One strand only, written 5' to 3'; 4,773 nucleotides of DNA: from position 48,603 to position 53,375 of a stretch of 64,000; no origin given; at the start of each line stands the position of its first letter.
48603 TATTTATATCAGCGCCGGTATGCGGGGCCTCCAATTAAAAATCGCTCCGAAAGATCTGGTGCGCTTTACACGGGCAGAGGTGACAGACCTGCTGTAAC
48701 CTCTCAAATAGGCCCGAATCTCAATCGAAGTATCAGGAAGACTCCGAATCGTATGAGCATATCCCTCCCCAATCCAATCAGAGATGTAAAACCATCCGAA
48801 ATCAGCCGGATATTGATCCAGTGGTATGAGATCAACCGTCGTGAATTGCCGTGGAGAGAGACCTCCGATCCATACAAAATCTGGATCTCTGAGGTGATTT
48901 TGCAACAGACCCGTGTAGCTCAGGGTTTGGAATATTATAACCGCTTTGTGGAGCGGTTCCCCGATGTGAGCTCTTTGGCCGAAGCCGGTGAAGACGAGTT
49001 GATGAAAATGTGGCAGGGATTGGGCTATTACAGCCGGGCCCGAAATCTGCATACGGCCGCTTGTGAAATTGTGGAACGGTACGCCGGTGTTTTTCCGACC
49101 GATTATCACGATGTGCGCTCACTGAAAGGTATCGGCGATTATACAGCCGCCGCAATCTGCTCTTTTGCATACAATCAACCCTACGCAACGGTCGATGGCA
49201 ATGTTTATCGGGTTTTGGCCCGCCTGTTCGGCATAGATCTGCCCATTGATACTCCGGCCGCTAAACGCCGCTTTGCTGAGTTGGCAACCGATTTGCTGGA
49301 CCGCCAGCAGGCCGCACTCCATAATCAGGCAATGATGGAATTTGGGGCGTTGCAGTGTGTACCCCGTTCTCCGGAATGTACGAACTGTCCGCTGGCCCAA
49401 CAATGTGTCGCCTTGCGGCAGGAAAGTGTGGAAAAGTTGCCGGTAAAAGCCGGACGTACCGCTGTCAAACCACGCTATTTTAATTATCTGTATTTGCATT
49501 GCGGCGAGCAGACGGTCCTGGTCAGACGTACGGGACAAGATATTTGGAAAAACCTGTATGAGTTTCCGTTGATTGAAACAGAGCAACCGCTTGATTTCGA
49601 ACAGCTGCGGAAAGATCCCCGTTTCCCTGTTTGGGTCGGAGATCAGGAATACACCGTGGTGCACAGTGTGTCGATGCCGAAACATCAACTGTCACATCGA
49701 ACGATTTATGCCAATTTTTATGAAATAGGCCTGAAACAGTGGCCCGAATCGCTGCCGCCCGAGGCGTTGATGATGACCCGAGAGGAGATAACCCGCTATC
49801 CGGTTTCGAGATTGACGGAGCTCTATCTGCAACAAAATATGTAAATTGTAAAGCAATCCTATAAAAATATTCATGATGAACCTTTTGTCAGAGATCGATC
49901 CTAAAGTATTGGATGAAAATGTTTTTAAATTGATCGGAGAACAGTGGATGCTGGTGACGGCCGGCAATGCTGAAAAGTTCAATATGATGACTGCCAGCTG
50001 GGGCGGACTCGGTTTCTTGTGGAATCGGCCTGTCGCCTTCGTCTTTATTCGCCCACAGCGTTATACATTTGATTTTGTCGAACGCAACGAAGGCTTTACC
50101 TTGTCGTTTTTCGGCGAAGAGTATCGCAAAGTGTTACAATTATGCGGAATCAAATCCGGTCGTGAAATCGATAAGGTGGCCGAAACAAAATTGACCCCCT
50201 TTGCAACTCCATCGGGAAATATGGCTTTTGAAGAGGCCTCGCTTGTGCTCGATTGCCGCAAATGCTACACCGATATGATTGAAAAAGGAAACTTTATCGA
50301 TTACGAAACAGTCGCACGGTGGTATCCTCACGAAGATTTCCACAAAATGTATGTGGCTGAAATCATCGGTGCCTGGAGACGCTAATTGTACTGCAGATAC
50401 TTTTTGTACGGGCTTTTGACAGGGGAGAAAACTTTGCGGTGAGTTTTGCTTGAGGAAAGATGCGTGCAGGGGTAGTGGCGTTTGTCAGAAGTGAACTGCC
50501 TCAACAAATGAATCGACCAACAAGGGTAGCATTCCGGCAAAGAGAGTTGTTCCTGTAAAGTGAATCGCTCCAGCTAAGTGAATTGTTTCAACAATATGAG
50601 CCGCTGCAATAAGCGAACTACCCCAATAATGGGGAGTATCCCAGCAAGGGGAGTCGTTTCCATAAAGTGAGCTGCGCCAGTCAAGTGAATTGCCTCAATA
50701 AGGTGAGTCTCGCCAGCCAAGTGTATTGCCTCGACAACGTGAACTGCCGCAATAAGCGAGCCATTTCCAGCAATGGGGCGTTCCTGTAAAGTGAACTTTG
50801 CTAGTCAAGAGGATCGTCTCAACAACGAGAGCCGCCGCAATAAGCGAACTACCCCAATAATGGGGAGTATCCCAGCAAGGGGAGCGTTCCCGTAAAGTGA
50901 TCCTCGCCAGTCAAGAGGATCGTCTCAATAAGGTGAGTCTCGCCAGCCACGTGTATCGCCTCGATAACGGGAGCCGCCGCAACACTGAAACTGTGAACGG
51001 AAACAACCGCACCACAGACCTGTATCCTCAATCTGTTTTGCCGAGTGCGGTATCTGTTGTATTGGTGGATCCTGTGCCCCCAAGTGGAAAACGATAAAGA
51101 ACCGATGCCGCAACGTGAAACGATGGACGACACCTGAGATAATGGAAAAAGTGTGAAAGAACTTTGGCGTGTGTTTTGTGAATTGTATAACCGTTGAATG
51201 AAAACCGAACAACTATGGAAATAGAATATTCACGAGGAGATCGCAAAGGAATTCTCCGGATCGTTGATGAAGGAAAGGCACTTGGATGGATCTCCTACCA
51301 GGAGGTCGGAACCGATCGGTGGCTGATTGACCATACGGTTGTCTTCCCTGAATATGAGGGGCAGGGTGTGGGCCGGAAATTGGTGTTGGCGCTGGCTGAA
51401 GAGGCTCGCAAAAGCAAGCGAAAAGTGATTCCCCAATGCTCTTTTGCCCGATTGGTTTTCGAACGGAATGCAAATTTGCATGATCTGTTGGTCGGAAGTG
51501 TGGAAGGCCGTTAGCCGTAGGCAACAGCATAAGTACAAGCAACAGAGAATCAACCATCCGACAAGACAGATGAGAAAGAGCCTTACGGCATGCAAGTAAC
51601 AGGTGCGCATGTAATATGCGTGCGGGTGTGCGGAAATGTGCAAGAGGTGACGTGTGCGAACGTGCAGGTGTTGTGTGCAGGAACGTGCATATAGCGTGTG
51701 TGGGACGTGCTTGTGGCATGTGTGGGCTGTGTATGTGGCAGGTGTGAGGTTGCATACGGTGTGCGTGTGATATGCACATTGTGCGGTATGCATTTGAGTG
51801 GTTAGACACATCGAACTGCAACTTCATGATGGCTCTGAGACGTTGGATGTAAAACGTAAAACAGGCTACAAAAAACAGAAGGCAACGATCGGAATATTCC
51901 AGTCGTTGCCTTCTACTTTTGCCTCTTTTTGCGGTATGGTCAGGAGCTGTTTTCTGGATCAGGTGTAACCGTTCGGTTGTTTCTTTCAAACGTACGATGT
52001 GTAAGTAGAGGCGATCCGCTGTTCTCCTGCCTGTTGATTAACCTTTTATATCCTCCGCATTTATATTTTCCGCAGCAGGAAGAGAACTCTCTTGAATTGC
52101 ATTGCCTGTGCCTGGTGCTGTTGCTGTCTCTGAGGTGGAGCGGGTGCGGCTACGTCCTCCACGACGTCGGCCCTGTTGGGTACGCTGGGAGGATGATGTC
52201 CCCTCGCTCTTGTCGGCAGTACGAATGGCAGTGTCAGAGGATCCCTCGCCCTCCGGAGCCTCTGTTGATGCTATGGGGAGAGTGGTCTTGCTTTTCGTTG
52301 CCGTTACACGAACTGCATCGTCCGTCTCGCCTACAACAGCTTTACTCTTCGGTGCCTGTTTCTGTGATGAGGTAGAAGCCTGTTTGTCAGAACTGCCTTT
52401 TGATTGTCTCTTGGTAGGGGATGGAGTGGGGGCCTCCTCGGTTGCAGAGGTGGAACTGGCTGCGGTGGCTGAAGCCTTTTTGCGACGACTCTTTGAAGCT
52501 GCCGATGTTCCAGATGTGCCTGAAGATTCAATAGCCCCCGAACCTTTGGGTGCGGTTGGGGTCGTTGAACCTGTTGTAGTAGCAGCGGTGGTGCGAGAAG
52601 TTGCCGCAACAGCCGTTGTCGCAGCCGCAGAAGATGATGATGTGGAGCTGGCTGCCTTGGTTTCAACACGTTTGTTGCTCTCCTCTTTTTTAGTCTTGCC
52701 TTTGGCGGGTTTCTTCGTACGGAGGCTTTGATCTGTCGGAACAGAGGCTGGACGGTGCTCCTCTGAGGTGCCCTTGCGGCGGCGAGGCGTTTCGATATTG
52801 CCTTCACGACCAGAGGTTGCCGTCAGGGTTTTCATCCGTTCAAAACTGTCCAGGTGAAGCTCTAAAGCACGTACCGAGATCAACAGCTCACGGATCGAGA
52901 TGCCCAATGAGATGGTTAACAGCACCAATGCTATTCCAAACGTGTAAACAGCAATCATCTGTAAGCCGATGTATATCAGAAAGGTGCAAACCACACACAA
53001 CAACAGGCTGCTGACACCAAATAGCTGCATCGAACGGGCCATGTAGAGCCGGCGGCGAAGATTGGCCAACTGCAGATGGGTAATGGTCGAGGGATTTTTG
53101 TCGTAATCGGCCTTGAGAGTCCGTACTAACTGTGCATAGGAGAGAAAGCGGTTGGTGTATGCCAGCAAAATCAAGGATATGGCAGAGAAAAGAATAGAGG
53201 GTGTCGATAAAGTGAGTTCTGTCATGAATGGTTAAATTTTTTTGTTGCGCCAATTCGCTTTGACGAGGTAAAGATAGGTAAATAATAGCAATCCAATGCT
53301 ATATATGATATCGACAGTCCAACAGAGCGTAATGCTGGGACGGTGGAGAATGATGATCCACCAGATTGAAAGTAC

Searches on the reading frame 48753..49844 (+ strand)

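Call 33: search_protein_families(library=pfam, proteins=[window:48753-49844:+], max_evalue=0.0001)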
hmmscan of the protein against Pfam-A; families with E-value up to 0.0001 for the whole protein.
window:48753-49844:+ (363 aa): 2 families
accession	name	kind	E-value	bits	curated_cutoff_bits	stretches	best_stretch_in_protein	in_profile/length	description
PF00730.31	HhH-GPD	-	3.6e-21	76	26.2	1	45-167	1-95/108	HhH-GPD superfamily base excision DNA repair protein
PF14815.12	NUDIX_4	-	1e-13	51.5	35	1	245-361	2-113/113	NUDIX domain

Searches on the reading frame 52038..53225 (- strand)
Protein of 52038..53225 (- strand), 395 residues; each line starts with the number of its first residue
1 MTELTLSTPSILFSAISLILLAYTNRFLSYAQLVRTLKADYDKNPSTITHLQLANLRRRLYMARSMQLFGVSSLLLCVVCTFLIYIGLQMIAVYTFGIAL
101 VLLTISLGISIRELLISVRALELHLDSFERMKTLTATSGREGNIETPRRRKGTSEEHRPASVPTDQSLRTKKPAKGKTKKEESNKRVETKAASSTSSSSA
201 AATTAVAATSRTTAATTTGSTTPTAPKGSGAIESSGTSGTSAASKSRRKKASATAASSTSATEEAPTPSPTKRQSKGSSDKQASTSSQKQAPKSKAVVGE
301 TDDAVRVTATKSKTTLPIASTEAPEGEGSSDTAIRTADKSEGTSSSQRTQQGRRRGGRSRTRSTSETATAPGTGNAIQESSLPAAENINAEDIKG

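Call 33: search_protein_families(library=pfam, proteins=[window:52038-53225:-], max_evalue=0.0001)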
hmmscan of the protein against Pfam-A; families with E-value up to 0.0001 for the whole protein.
window:52038-53225:- (395 aa): 1 family
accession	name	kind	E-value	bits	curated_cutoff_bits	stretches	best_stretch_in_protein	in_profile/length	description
PF11026.13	DUF2721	-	6.4e-32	110.6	28.3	1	7-122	2-128/129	Protein of unknown function (DUF2721)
